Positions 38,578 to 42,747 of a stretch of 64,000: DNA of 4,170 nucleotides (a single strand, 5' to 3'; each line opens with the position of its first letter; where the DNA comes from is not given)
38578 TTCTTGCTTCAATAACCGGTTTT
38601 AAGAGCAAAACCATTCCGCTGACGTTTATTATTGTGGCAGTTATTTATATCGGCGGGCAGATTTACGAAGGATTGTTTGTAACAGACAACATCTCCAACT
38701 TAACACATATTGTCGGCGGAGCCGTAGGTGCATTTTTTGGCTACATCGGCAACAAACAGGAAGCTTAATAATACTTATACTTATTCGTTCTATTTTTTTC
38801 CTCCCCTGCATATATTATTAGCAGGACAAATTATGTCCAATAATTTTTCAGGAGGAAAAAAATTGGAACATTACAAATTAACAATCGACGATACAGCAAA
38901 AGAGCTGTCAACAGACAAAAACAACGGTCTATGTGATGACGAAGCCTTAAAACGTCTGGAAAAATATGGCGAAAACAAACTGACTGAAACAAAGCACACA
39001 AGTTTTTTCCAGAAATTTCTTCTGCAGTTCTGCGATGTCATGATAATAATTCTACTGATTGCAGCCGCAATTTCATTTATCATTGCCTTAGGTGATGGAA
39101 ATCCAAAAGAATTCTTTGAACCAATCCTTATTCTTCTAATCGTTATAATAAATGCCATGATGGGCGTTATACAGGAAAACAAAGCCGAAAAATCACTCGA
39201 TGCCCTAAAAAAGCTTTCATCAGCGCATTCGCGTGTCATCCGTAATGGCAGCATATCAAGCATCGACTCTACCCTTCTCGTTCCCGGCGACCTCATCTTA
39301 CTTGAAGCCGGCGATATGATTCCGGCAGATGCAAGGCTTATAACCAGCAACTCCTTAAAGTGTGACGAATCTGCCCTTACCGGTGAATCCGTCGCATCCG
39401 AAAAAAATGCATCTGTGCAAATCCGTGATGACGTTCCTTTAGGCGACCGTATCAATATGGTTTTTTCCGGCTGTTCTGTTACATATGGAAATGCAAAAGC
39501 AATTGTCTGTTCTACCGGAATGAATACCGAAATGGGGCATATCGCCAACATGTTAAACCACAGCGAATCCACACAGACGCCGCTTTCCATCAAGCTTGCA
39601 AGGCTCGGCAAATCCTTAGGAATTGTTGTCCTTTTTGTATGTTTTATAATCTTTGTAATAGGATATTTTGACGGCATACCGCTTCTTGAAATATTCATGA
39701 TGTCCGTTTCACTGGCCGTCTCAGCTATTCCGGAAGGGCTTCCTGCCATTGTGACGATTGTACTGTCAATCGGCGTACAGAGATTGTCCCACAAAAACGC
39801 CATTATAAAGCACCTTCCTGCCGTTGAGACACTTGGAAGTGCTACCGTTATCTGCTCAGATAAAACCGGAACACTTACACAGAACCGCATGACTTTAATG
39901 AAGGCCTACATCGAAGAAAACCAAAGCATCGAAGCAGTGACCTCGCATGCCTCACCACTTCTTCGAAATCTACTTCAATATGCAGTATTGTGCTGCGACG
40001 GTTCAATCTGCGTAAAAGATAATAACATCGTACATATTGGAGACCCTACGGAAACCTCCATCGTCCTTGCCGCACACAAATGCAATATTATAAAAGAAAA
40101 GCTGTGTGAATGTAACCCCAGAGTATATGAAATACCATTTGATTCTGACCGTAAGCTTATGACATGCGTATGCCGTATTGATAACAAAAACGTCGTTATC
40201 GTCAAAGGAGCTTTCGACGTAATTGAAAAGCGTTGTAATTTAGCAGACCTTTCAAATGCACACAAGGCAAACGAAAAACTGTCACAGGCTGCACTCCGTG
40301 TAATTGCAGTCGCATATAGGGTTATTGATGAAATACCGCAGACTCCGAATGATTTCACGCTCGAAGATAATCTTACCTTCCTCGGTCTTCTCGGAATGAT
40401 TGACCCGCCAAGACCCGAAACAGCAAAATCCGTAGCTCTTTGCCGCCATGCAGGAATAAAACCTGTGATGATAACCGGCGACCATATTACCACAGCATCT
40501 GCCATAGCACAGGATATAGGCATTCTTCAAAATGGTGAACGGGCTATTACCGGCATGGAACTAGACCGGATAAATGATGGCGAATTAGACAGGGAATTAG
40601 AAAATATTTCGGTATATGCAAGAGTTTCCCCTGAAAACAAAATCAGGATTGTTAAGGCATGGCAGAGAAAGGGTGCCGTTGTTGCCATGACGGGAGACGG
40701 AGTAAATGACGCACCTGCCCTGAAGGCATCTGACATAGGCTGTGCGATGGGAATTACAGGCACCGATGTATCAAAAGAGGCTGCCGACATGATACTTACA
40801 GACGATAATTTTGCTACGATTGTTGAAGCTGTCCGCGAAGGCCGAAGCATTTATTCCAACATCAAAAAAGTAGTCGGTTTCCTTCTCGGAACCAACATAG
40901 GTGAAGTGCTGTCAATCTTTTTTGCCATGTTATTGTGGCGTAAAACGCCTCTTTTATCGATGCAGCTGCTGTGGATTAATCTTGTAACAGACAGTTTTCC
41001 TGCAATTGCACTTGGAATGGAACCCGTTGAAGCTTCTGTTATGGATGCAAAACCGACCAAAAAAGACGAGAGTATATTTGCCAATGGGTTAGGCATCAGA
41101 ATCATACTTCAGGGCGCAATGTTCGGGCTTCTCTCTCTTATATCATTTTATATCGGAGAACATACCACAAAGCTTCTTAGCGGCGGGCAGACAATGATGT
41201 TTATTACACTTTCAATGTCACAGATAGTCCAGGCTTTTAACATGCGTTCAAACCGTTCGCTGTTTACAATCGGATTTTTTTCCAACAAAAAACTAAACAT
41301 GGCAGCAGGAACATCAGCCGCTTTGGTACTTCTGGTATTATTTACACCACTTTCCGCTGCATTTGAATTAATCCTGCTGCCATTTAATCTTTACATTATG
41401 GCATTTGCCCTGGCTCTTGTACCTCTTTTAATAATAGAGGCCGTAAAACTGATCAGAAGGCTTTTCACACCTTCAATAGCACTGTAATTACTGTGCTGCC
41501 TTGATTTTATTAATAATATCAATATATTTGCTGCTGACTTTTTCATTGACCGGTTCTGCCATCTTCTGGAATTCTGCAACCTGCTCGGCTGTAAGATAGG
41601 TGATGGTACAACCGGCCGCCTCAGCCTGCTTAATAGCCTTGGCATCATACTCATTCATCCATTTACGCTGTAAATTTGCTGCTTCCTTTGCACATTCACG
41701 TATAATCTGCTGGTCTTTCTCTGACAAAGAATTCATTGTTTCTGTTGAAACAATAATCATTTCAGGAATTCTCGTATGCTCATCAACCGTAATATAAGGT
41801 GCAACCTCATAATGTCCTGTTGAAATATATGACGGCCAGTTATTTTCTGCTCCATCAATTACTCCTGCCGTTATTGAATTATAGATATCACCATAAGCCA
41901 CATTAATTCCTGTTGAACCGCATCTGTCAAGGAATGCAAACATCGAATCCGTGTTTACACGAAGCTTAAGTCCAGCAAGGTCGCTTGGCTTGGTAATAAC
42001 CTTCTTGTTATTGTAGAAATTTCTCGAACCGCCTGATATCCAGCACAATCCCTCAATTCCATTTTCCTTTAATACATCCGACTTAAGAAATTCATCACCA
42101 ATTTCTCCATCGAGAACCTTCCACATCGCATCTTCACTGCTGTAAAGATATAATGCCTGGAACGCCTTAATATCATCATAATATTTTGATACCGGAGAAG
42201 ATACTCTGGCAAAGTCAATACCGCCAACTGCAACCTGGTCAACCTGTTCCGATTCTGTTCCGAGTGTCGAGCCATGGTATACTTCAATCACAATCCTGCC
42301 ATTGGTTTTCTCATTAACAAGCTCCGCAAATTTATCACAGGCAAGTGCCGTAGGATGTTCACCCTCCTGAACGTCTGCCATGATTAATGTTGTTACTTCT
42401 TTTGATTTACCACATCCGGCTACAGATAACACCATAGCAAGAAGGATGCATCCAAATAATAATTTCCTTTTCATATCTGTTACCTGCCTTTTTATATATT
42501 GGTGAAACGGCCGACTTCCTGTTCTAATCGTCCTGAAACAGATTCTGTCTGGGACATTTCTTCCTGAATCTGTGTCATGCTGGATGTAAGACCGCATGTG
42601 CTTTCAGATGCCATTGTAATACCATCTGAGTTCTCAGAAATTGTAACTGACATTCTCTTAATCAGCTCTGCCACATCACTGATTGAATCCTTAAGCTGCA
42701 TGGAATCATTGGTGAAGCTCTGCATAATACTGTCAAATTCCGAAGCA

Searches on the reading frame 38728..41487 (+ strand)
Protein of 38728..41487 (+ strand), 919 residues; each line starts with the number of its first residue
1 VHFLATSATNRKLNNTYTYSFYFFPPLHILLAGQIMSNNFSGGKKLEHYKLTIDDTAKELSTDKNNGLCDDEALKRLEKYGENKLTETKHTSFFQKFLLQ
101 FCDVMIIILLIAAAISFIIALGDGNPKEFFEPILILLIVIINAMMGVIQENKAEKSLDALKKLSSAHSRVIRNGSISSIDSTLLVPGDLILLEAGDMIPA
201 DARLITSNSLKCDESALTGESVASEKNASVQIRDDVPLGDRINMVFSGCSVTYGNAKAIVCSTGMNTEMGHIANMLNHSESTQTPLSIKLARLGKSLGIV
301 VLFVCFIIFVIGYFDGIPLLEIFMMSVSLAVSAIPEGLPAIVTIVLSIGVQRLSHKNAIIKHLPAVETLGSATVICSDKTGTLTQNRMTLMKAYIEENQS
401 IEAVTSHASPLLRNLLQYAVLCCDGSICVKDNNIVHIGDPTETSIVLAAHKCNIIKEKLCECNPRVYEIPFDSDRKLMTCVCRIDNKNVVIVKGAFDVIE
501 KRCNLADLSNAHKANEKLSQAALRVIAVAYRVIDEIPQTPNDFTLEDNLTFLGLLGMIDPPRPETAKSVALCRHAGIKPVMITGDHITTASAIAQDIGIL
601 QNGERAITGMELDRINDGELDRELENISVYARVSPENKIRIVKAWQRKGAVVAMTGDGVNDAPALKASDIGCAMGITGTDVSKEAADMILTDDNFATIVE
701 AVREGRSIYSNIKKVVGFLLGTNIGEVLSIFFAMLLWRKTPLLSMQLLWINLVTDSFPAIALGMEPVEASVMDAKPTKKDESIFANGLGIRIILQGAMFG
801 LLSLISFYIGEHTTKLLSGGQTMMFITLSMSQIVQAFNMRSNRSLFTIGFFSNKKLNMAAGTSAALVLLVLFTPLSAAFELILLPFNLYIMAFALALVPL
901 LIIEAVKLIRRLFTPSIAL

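Call 73: search_protein_families(library=pfam, proteins=[window:38728-41487:+], max_evalue=0.00001)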
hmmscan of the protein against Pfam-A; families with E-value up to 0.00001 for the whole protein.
window:38728-41487:+ (919 aa): 5 families
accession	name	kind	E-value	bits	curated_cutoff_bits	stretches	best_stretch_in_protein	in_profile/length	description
PF00122.25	E1-E2_ATPase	-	3.8e-52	176.9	28.1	1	163-356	2-181/181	E1-E2 ATPase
PF00689.26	Cation_ATPase_C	-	5.1e-47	160.3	27.3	1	740-909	2-175/175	Cation transporting ATPase, C-terminus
PF00690.31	Cation_ATPase_N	-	1.2e-22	79.7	20.4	1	49-116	2-69/69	Cation transporter/ATPase, N-terminus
PF13246.12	Cation_ATPase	-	2.8e-18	66.2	21.7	1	421-504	2-89/91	Cation transport ATPase (P-type)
PF00702.32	Hydrolase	-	6.4e-17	63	26.4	1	374-668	3-190/191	haloacid dehalogenase-like hydrolase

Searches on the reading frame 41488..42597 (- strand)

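Call 73: search_protein_families(library=pfam, proteins=[window:41488-42597:-], max_evalue=0.00001)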
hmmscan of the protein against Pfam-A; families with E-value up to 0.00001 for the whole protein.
window:41488-42597:- (369 aa): 1 family
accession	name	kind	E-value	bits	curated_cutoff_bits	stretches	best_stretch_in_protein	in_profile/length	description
PF03480.18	DctP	-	1.2e-69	235.2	23.4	1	75-353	3-281/286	Bacterial extracellular solute-binding protein, family 7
